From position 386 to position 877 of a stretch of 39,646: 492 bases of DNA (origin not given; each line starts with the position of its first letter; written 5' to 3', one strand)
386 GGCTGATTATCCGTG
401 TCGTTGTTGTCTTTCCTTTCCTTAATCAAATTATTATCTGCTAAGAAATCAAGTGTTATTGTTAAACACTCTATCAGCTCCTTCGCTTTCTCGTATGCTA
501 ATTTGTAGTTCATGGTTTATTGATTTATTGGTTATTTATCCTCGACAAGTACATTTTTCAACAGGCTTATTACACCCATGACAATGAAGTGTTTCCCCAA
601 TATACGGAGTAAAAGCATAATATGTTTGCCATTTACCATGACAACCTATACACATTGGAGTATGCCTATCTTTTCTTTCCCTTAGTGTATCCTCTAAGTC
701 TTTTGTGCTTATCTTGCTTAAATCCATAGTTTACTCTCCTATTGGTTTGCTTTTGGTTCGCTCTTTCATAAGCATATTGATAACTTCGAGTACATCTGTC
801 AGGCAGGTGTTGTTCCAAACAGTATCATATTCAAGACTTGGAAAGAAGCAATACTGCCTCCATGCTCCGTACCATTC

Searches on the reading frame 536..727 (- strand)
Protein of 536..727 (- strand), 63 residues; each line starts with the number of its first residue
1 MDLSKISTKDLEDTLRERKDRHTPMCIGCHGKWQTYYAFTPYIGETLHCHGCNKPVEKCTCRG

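Call 78: search_protein_families(library=pfam, alignment_id=A5, max_evalue=0.001)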
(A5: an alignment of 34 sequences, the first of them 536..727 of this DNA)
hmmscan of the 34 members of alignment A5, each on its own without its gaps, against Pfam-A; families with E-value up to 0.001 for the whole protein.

A. member 1, window:536-727:- (63 aa): 0 families

B. families by the number of members that match (of 34 scanned): 18 families
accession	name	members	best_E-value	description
PF03796.21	DnaB_C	1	8.1e-88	DnaB-like helicase C terminal domain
PF03837.19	RecT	1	1.4e-36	RecT family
PF00772.26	DnaB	1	4.4e-27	DnaB-like helicase N terminal domain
PF07505.17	DUF5131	1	4.9e-13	Protein of unknown function (DUF5131)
PF06745.19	ATPase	1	1.3e-11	KaiC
PF13481.12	AAA_25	1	5.9e-11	AAA domain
PF04055.27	Radical_SAM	1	7.1e-09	Radical SAM superfamily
PF13443.12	HTH_26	1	2.8e-06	Cro/C1-type HTH DNA-binding domain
PF04616.20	Glyco_hydro_43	1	3e-06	Glycosyl hydrolases family 43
PF13489.12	Methyltransf_23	1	3.1e-06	Methyltransferase domain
PF00753.33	Lactamase_B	1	1e-05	Metallo-beta-lactamase superfamily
PF13579.12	Glyco_trans_4_4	1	4.9e-05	Glycosyl transferase 4-like domain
PF12706.13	Lactamase_B_2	1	0.0002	Beta-lactamase superfamily domain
PF13514.12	AAA_27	1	0.00032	AAA domain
PF02463.25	SMC_N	1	0.00036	RecF/RecN/SMC N terminal domain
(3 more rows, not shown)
